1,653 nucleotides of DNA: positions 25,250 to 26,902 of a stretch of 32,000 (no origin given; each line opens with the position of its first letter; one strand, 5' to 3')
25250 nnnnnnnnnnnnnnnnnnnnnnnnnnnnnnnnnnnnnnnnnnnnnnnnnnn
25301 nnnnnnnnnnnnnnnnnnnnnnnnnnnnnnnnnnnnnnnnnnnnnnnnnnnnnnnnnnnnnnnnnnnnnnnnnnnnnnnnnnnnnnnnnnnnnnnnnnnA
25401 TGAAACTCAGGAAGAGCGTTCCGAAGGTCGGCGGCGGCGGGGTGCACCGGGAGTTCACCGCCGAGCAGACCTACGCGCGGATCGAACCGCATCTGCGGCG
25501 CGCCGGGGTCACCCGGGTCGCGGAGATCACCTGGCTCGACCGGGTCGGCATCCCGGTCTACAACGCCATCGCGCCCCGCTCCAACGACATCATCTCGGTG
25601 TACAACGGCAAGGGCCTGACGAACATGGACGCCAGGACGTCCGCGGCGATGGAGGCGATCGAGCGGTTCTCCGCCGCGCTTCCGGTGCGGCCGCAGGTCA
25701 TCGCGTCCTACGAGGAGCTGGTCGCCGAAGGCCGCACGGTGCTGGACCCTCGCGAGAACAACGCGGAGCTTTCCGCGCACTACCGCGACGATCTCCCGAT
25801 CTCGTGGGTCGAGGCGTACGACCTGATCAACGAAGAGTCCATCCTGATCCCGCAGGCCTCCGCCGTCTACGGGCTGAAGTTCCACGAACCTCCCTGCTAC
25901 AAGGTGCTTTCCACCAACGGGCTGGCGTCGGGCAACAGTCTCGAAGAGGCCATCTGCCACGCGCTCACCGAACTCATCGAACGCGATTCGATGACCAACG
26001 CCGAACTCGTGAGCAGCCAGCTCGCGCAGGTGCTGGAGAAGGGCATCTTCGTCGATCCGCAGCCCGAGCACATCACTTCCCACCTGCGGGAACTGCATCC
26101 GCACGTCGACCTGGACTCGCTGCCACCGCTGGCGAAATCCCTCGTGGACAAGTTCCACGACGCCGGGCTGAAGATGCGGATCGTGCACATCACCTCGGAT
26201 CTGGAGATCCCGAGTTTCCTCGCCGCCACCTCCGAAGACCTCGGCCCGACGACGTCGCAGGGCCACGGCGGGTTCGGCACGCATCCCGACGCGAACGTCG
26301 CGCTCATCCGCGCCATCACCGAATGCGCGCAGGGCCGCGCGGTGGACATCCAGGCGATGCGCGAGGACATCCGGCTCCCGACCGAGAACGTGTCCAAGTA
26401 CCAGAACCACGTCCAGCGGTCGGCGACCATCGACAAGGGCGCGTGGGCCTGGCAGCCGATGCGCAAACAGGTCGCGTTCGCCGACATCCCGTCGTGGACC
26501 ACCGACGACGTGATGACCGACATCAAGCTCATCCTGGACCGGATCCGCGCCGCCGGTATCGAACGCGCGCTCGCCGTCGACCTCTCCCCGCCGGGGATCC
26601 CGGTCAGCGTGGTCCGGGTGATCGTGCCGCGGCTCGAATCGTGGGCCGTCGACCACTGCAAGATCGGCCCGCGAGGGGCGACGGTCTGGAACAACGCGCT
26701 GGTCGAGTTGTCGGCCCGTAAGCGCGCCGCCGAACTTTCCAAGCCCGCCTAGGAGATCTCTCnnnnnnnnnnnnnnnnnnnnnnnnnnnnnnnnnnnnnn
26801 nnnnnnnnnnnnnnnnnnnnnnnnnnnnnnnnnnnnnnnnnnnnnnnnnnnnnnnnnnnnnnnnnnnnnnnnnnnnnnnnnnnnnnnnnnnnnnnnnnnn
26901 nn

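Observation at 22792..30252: Seven-gene, translationally coupled YcaO-TfuA operon with three sugar-handling enzymes: architecture unlike described thioamide RiPP clusters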

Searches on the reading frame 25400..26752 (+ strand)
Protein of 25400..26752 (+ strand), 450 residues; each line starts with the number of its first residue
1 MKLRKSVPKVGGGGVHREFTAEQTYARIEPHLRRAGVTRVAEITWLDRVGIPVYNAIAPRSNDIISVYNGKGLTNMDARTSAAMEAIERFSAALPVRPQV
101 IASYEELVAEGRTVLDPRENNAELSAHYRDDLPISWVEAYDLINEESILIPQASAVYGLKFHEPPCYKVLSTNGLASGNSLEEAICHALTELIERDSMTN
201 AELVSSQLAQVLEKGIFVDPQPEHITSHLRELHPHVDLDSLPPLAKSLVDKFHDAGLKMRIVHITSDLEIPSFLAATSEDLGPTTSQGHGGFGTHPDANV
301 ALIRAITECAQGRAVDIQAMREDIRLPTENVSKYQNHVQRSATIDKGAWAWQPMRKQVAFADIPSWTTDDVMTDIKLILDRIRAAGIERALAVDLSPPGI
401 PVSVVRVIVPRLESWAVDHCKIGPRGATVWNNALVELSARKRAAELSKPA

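Call 10: search_protein_families(library=pfam, proteins=[window:25400-26749:+], max_evalue=0.01)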
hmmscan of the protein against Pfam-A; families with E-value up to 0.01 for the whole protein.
window:25400-26749:+ (450 aa): 1 family
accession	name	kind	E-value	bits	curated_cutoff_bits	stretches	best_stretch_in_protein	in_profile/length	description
PF02624.21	YcaO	-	1.1e-70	239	25.7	1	69-413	1-325/325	YcaO cyclodehydratase, ATP-ad Mg2+-binding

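Call 11: search_protein_families(library=ncbifam, proteins=[window:25400-26749:+], max_evalue=0.01)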
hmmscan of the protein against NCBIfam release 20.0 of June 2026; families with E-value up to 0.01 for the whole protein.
window:25400-26749:+ (450 aa): 5 families
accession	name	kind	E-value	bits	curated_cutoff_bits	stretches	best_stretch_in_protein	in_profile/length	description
TIGR03266.1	methan_mark_1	equivalog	2.9e-83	279.9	365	2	16-207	2-188/376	YcaO-related McrA-glycine thioamidation protein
TIGR00702.1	TIGR00702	domain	2.2e-64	217.9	75.65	2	21-206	3-189/377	YcaO-type kinase domain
TIGR03604.1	TOMM_cyclo_SagD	subfamily_domain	4.1e-41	141.1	219.25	2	70-199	1-140/377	thiazole/oxazole-forming peptide maturase, SagD family component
NF040716.1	YcaO_for_S12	equivalog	3.3e-13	48.9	700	1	283-411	262-386/571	30S ribosomal protein S12 methylthiotransferase accessory factor YcaO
TIGR03549.1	TIGR03549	equivalog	1.3e-07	30.2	900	1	282-393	409-519/723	OsmC domain/YcaO domain-containing protein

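Call 15: find_encoding_contigs(protein=window:25400-26752:+, flank=10000, max_places=6)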
Protein window:25400-26752:+ (450 aa): 1 contig read that carries it; 1 place shown.
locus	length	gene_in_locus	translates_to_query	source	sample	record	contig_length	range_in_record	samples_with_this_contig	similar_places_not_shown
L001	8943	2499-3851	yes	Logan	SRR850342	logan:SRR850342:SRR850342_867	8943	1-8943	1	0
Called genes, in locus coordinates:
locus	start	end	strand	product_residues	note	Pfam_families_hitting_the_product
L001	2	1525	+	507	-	?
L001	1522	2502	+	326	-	PF20706:GT4-conflict (faint), PF00534:Glycos_transf_1, PF13692:Glyco_trans_1_4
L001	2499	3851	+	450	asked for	PF02624:YcaO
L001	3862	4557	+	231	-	PF07812:TfuA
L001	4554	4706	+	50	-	-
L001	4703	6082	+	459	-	PF00083:Sugar_tr, PF07690:MFS_1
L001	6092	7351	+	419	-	PF02826:2-Hacid_dh_C (faint), PF03446:NAD_binding_2, PF03721:UDPG_MGDP_dh_N, PF00984:UDPG_MGDP_dh, PF03720:UDPG_MGDP_dh_C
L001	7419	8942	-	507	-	?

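Call 16: find_homologous_proteins(query=window:25400-26749:+, max_evalue=1e-30)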
Query window:25400-26749:+ (450 aa): 1158 proteins with E <= 1e-30 among 8000 candidates; the best 120 are listed.
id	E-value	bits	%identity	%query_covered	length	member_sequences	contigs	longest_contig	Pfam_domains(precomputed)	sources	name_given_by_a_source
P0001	1.1e-288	975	96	100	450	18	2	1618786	PF02624.22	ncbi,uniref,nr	ncbi:YcaO-related McrA-glycine thioamidation protein [Amycolatopsis oliviviridis]|uniref:Methanogene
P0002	1.6e-227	774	76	98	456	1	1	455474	PF02624.22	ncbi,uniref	ncbi:YcaO-like family protein [Streptomyces sp. NPDC015346]|uniref:YcaO-like family protein n=1 Tax=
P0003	4.8e-221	752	75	100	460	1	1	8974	PF02624.22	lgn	-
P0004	6.5e-221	752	74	98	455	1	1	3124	PF02624.22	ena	-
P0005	1.2e-220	751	75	98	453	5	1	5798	PF02624.22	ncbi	-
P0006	3.1e-220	750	75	98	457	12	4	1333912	PF02624.22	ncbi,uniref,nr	ncbi:YcaO-like family protein [Actinacidiphila bryophytorum]|uniref:YcaO domain-containing protein n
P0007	3.8e-216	736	74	98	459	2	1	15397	PF02624.22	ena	-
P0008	1.2e-213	728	72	97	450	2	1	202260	PF02624.22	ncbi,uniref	ncbi:YcaO-like family protein [Streptomyces sp. NPDC059255]|uniref:YcaO-like family protein n=1 Tax=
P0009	1.2e-212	725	72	98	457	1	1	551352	PF02624.22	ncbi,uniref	ncbi:YcaO-like family protein [Actinoplanes sp. NPDC049681]|uniref:YcaO-like family protein n=1 Tax=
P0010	2.0e-203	694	70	98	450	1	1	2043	PF02624.22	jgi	jgi:ribosomal protein S12 methylthiotransferase accessory factor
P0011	1.5e-198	678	66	98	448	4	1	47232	PF02624.22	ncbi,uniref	ncbi:YcaO-like family protein [Microbispora sp. NPDC049633]|uniref:YcaO-like family protein n=1 Tax=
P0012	1.8e-198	678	66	100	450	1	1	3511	PF02624.22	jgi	jgi:ribosomal protein S12 methylthiotransferase accessory factor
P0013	3.6e-198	677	65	99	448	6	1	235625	PF02624.22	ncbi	ncbi:YcaO-like family protein [Streptosporangium soli]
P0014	8.7e-193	659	67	98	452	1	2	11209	PF02624.22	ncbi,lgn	-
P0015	2.8e-190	651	65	98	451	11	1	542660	PF02624.22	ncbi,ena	-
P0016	7.4e-190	649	80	80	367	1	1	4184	PF02624.22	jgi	-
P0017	3.0e-188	644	64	98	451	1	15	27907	PF02624.22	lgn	-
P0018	5.3e-187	640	65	98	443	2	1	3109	PF02624.22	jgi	jgi:ribosomal protein S12 methylthiotransferase accessory factor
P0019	8.4e-187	639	62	100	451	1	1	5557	PF02624.22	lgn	-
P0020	4.3e-185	634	62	99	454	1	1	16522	PF02624.22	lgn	-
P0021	8.4e-183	626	63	98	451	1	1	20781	PF02624.22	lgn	-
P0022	4.5e-180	617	62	99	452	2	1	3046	PF02624.22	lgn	-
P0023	5.4e-180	617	62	99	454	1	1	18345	PF02624.22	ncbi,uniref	ncbi:YcaO-like family protein [Streptomyces sp. NPDC059452]|uniref:YcaO-like family protein n=1 Tax=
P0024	6.9e-174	597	61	97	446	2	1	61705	PF02624.22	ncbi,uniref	ncbi:YcaO-like family protein [Streptomyces sp. NPDC006739]|uniref:YcaO-like family protein n=1 Tax=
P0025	1.4e-172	593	60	100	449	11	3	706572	PF02624.22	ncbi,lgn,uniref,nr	ncbi:ribosomal protein S12 methylthiotransferase accessory factor [Nonomuraea fuscirosea]|uniref:Rib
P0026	3.6e-171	588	60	97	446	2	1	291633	PF02624.22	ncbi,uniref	ncbi:YcaO-like family protein [Streptomyces sp. NPDC014940]|uniref:YcaO-like family protein n=1 Tax=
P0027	2.5e-170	585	60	98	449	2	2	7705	PF02624.22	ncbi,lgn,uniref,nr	ncbi:YcaO-like family protein [Nocardiopsis halophila]|uniref:YcaO-like family protein n=1 Tax=Nocar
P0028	9.0e-170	583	59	100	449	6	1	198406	PF02624.22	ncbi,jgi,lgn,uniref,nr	ncbi:YcaO-like family protein [Nonomuraea aurantiaca]|jgi:ribosomal protein S12 methylthiotransferas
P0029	1.0e-167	577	60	97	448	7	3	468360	PF02624.22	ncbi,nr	ncbi:YcaO-like family protein [Streptomyces varsoviensis]|nr:YcaO-like family protein [Streptomyces 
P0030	2.5e-166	572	60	94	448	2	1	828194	PF02624.22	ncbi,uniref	ncbi:YcaO-like family protein [Streptomyces sp. NPDC053079]|uniref:YcaO-like family protein n=1 Tax=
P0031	1.4e-164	566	58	97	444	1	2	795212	PF02624.22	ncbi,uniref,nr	ncbi:hypothetical protein A6A08_02425 [Nocardiopsis sp. TSRI0078]|uniref:YcaO-like family protein n=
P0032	6.0e-164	564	57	99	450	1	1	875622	PF02624.22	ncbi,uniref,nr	ncbi:YcaO-like family protein [Streptomyces sp. S.PNR 29]|uniref:YcaO-like family protein n=1 Tax=St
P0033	7.6e-163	560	56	99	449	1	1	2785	PF02624.22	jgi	jgi:ribosomal protein S12 methylthiotransferase accessory factor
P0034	2.0e-162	559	55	100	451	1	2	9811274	PF02624.22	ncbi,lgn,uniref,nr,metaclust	ncbi:YcaO-like family protein [Amycolatopsis alba]|uniref:YcaO domain-containing protein n=1 Tax=Amy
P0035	2.5e-162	559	57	100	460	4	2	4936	PF02624.22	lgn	-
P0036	1.2e-161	556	57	94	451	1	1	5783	PF02624.22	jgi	jgi:ribosomal protein S12 methylthiotransferase accessory factor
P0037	2.5e-159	549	55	98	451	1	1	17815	PF02624.22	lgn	-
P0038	4.7e-159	548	57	98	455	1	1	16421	PF02624.22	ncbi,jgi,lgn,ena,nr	ncbi:MAG TPA: YcaO-like family protein [Pilimelia sp.]|nr:YcaO-like family protein [Pilimelia sp.]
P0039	4.8e-157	541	56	99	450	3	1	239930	PF02624.22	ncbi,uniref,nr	ncbi:YcaO-like family protein [Actinomadura rugatobispora]|uniref:YcaO-like family protein n=1 Tax=A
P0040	1.6e-156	540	55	97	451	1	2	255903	PF02624.22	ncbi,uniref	ncbi:YcaO-like family protein [Amycolatopsis sp. NPDC059090]|uniref:YcaO-like family protein n=1 Tax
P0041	3.4e-156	539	57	97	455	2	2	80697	PF02624.22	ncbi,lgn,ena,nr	ncbi:MAG TPA: YcaO-like family protein [Candidatus Limnocylindrales bacterium]|nr:YcaO-like family p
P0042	1.9e-155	536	57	97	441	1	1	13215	PF02624.22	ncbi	-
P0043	1.9e-155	536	55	98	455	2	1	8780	PF02624.22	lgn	-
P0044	2.1e-155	536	55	97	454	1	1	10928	PF02624.22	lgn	-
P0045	5.2e-154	531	54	100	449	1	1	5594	PF02624.22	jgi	-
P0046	3.1e-153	529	54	96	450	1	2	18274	PF02624.22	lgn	-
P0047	1.5e-150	520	54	100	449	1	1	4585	PF02624.22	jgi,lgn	jgi:ribosomal protein S12 methylthiotransferase accessory factor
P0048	2.1e-150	519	53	98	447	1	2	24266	PF02624.22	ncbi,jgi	jgi:ribosomal protein S12 methylthiotransferase accessory factor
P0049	4.1e-150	519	55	99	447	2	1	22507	PF02624.22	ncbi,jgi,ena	-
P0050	6.1e-150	518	56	98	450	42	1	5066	PF02624.22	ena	-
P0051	1.1e-149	517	55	96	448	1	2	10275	PF02624.22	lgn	-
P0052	1.1e-149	517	55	98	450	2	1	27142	PF02624.22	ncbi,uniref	ncbi:YcaO-like family protein [Streptomyces sp. NPDC059766]|uniref:YcaO-like family protein n=1 Tax=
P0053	1.8e-149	516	57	94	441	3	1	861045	PF02624.22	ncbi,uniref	ncbi:YcaO-like family protein [Plantactinospora solaniradicis]|uniref:YcaO-like family protein n=1 T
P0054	3.7e-149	515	54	96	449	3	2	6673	PF02624.22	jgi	jgi:ribosomal protein S12 methylthiotransferase accessory factor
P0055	5.2e-149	515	56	96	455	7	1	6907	PF02624.22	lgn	-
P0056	1.4e-148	513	53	96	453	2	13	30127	PF02624.22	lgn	-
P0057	4.3e-148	512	53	96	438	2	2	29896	PF02624.22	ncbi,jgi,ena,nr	ncbi:MAG TPA: YcaO-like family protein [Mycobacteriales bacterium]|nr:YcaO-like family protein [Myco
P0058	1.0e-146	507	53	94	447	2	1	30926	PF02624.22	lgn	-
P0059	1.0e-145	504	54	97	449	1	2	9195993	PF02624.22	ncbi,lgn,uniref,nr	ncbi:YcaO-like family protein [Cryptosporangium arvum]|uniref:YcaO domain-containing protein n=1 Tax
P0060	5.8e-145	502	53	98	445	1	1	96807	PF02624.22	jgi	jgi:ribosomal protein S12 methylthiotransferase accessory factor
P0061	1.6e-144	500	54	99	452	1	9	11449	PF02624.22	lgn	-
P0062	7.3e-144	498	53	99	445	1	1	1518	PF02624.22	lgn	-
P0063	7.7e-143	495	54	98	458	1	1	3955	PF02624.22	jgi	jgi:ribosomal protein S12 methylthiotransferase accessory factor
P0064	2.7e-142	493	53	96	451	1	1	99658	PF02624.22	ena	-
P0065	9.8e-142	491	52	98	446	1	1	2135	PF02624.22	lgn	-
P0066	1.3e-141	491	54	95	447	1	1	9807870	PF02624.22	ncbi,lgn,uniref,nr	ncbi:YcaO-like family protein [Actinoplanes oblitus]|uniref:YcaO-like family protein n=1 Tax=Actinop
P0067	2.0e-141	490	52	98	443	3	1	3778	PF02624.22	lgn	-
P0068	6.6e-141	488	53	94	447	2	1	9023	PF02624.22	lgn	-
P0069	1.2e-140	487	51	99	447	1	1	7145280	PF02624.22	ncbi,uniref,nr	ncbi:ribosomal protein S12 methylthiotransferase accessory factor [Micromonospora citrea]|uniref:Rib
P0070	2.1e-140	487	53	96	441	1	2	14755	PF02624.22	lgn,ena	-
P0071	7.4e-140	485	51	98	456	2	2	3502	PF02624.22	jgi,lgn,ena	-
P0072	1.8e-139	483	51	98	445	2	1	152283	PF02624.22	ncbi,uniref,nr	ncbi:YcaO-like family protein [Rhizocola hellebori]|uniref:YcaO-like family protein n=1 Tax=Rhizocol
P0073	3.4e-139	483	51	97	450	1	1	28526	PF02624.22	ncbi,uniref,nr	ncbi:YcaO-like family protein [Nonomuraea sp. K274]|uniref:YcaO-like family protein n=1 Tax=Nonomura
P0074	5.4e-139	482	53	96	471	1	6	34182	PF02624.22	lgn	-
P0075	9.7e-139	481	51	99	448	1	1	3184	PF02624.22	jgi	jgi:ribosomal protein S12 methylthiotransferase accessory factor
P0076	3.0e-138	479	51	96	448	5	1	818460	PF02624.22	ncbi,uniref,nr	ncbi:hypothetical protein D7147_09200 [Micromonospora musae]|uniref:YcaO domain-containing protein n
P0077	1.2e-137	477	50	97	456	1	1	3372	PF02624.22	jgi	jgi:ribosomal protein S12 methylthiotransferase accessory factor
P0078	1.5e-137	477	52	98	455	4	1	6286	PF02624.22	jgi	jgi:ribosomal protein S12 methylthiotransferase accessory factor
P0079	2.8e-137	476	50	96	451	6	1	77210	PF02624.22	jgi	jgi:ribosomal protein S12 methylthiotransferase accessory factor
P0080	4.2e-137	476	51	99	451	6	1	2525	PF02624.22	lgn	-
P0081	1.1e-136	474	50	98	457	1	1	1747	PF02624.22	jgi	jgi:ribosomal protein S12 methylthiotransferase accessory factor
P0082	1.2e-136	474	50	98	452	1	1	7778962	PF02624.22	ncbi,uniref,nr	ncbi:YcaO-like family protein [Streptomyces sp. L2]|uniref:YcaO-like family protein n=1 Tax=Streptom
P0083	3.3e-136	473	50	99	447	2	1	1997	PF02624.22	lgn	-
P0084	3.7e-136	473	49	98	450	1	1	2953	PF02624.22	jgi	jgi:ribosomal protein S12 methylthiotransferase accessory factor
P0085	4.9e-136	472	50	98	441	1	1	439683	PF02624.22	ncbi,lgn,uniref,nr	ncbi:YcaO-like family protein [Actinomadura oligospora]|uniref:YcaO-like family protein n=1 Tax=Acti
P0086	5.6e-136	472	53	97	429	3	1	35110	PF02624.22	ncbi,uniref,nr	ncbi:YcaO-like family protein [Lentzea aerocolonigenes]|uniref:YcaO-like family protein n=1 Tax=Lent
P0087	1.1e-135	471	51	99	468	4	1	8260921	PF02624.22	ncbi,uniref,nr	ncbi:YcaO-like family protein [Spirillospora sp. NBC_01491]|uniref:YcaO-like family protein n=1 Tax=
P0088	2.6e-135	470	50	98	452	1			PF02624.22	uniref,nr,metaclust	uniref:YcaO-like family protein n=1 Tax=Streptomyces olivoviridis TaxID=67338 RepID=T2HWM4_9ACTN|nr:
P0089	8.1e-135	468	51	98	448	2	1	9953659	PF02624.22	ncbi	ncbi:YcaO-like family protein [Plantactinospora sp. DSM 117369]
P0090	2.8e-134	466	53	92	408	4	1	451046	PF02624.22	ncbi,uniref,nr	ncbi:YcaO-like family protein [Longispora fulva]|uniref:YcaO-like family protein n=1 Tax=Longispora 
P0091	1.2e-133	464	50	99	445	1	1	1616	PF02624.22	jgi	jgi:ribosomal protein S12 methylthiotransferase accessory factor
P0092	1.5e-133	464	50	98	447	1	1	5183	PF02624.22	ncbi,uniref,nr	ncbi:YcaO-like family protein [Micromonospora sp. H61]|uniref:YcaO-like family protein n=1 Tax=Micro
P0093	5.7e-133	462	49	99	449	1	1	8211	PF02624.22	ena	-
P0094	1.7e-132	460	50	97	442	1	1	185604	PF02624.22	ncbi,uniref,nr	ncbi:YcaO-like family protein [Spongiactinospora sp. TRM90649]|uniref:YcaO-like family protein n=1 T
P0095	2.9e-132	460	51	99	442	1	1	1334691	PF02624.22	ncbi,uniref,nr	ncbi:YcaO-like family protein [Rhizohabitans arisaemae]|uniref:YcaO-like family protein n=1 Tax=Rhiz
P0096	1.1e-130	455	49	96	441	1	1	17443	PF02624.22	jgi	jgi:ribosomal protein S12 methylthiotransferase accessory factor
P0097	1.6e-130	454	50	98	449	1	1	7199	PF02624.22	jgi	jgi:ribosomal protein S12 methylthiotransferase accessory factor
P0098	2.7e-130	453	50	100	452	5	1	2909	PF02624.22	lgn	-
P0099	7.2e-130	452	49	97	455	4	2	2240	PF02624.22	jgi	jgi:ribosomal protein S12 methylthiotransferase accessory factor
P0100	2.2e-129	450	52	93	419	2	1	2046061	PF02624.22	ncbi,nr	ncbi:YcaO-like family protein [Actinomadura sp. NEAU-AAG7]|nr:YcaO-like family protein [Actinomadura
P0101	3.6e-129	449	48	97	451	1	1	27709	PF02624.22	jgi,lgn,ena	-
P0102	5.6e-129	449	49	99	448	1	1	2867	PF02624.22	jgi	jgi:ribosomal protein S12 methylthiotransferase accessory factor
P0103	1.0e-128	448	48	99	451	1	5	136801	PF02624.22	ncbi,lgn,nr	ncbi:hypothetical protein BLD44_021460 [Mastigocladus laminosus UU774]|nr:hypothetical protein BLD44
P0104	2.3e-128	447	52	97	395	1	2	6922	PF02624.22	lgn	-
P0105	2.4e-127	443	48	98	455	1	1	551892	PF02624.22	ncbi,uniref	ncbi:YcaO-like family protein [Thermopolyspora sp. NPDC052614]|uniref:YcaO-like family protein n=1 T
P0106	2.2e-126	440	48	98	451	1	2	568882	PF02624.22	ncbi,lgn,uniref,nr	ncbi:ribosomal protein S12 methylthiotransferase accessory factor [Thermocatellispora tengchongensis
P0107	6.6e-126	439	51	92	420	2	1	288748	PF02624.22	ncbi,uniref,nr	ncbi:YcaO-like family protein [Actinomadura sp. WAC 06369]|uniref:YcaO-like family protein n=1 Tax=A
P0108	9.4e-126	438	51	93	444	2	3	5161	PF02624.22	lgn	-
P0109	1.4e-124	434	47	97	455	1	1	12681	PF02624.22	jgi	jgi:ribosomal protein S12 methylthiotransferase accessory factor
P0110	2.4e-124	434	57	78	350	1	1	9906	PF02624.22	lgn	-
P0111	5.1e-124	433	47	100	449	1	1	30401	PF02624.22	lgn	-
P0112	2.5e-123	430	51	96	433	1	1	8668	PF02624.22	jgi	jgi:YcaO-like protein with predicted kinase domain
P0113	1.4e-122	428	46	98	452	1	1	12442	PF02624.22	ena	-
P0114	1.8e-122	427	48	94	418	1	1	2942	PF02624.22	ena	-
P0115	5.7e-122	426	49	98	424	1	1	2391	PF02624.22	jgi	jgi:ribosomal protein S12 methylthiotransferase accessory factor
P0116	6.4e-120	419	48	92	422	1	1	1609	PF02624.22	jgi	jgi:ribosomal protein S12 methylthiotransferase accessory factor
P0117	7.2e-120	419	48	98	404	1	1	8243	PF02624.22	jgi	jgi:ribosomal protein S12 methylthiotransferase accessory factor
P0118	9.5e-120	418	48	99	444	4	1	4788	PF02624.22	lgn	-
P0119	1.6e-119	418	49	96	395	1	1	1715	PF02624.22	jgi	jgi:ribosomal protein S12 methylthiotransferase accessory factor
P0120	1.2e-118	415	48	96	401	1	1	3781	PF02624.22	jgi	jgi:ribosomal protein S12 methylthiotransferase accessory factor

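Call 18: find_related_loci(query=A1, collection=genome_contigs, flank=10000)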
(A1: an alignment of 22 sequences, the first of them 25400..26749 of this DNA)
Query A1 (450 aa) in genome_contigs; peptide patterns used: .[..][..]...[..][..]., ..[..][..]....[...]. (x = any residue, [..] = any of these).
258 stretches matched a pattern; 181 encode a relative of the query (tblastn E <= 1e-3); the best 80 are kept; 79 distinct loci.
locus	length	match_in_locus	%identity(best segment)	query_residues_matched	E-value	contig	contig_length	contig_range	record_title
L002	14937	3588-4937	97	1-450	0e+0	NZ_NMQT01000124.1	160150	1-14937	Amycolatopsis thailandensis strain JCM 16380 contig124, whole genome shotgun sequence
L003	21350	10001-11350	97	1-450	0e+0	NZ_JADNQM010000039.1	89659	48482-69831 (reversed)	Amycolatopsis sp. cmx-11-12 cmx-11-12_NODE_39_length_89659_cov_14.721172, whole genome shotgun sequence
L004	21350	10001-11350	97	1-450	0e+0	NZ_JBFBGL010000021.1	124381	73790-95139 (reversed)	Amycolatopsis sp. NPDC089917 NPDC089917_189_A8.ctg-0021, whole genome shotgun sequence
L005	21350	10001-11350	96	1-450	0e+0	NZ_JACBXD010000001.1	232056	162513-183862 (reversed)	Amycolatopsis pittospori strain PIP199 LPGMEFKJ_1, whole genome shotgun sequence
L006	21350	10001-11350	96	1-450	0e+0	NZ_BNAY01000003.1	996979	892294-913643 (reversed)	Amycolatopsis oliviviridis strain CGMCC 4.7683 sequence03, whole genome shotgun sequence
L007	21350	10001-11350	96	1-450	0e+0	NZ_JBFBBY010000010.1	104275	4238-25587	Amycolatopsis sp. NPDC051071 NPDC051071_14_F2.ctg-0010, whole genome shotgun sequence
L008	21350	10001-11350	96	1-450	0e+0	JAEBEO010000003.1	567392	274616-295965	UNVERIFIED_CONTAM: Amycolatopsis sp. cmx-4-19 cmx-4-19_NODE_3_length_567392_cov_38.097577, whole genome shotgun sequence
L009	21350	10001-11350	96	1-450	0e+0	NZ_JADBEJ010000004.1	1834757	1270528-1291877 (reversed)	Amycolatopsis roodepoortensis strain DSM 46661 Ga0415177_04, whole genome shotgun sequence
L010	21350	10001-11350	95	1-450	0e+0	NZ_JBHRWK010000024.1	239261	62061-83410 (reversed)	Amycolatopsis speibonae strain CGMCC 4.7676 GCM70017785_42, whole genome shotgun sequence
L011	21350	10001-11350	96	1-450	0e+0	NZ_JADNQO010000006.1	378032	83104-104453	Amycolatopsis sp. cmx-11-51 cmx-11-51_NODE_6_length_378032_cov_34.829767, whole genome shotgun sequence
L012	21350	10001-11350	94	1-450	0e+0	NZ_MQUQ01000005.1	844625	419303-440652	Amycolatopsis coloradensis strain DSM 44225 contig_5, whole genome shotgun sequence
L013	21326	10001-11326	76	1-442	0e+0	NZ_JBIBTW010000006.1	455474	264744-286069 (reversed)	Streptomyces sp. NPDC015346 NPDC015346_260_D11.ctg-0006, whole genome shotgun sequence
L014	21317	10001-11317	75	1-439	0e+0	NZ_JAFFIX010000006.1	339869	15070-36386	Actinacidiphila bryophytorum strain DSM 42138 6, whole genome shotgun sequence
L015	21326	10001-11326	72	1-442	0e+0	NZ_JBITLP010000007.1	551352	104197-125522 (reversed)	Actinoplanes sp. NPDC049681 NPDC049681_120_G9.ctg-0007, whole genome shotgun sequence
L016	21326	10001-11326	66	1-442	0e+0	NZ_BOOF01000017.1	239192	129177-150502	Microbispora siamensis strain NBRC 104113 sequence017, whole genome shotgun sequence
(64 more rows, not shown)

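Call 44: search_protein_families(library=pfam, proteins=[L013:13910-14614:+, L015:16715-17467:+], max_evalue=0.01)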
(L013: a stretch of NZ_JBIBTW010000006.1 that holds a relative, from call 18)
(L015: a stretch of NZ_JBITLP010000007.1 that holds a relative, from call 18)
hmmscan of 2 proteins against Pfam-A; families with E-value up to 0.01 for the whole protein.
L013:13910-14614:+ (234 aa): 5 families
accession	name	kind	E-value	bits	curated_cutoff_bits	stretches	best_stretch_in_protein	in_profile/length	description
PF13350.11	Y_phosphatase3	-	5.3e-47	161.2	22.2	1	5-231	1-239/240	Tyrosine phosphatase family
PF22785.1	Tc-R-P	-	1.6e-05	25.8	27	0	42-85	12-55/106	Polymorphic toxin system, DSP-PTPase phosphatase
PF22741.1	PTP-NADK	-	0.002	18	27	0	41-64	36-59/163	DSP-PTPase phosphatase fused to NAD+ Kinase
PF22784.1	PTP-SAK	-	0.0039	17.7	27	0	110-159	69-120/153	Swiss Army Knife protein, DSP-PTPase phosphatase domain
PF03752.18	ALF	-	0.0045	17.3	25.4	0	182-211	1-30/42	Short repeats of unknown function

L015:16715-17467:+ (250 aa): 5 families
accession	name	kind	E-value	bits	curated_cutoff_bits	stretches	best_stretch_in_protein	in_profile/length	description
PF13350.11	Y_phosphatase3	-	1.5e-42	146.7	22.2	1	19-222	1-209/240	Tyrosine phosphatase family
PF22785.1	Tc-R-P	-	0.00019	22.4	27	0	139-158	77-96/106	Polymorphic toxin system, DSP-PTPase phosphatase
PF00102.32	Y_phosphatase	-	0.00041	20.5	20.9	1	131-169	156-197/234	Protein-tyrosine phosphatase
PF22741.1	PTP-NADK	-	0.0024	17.7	27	0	55-80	36-61/163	DSP-PTPase phosphatase fused to NAD+ Kinase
PF04255.20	DUF433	-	0.0062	16.8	23.6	0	163-184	27-49/56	Protein of unknown function (DUF433)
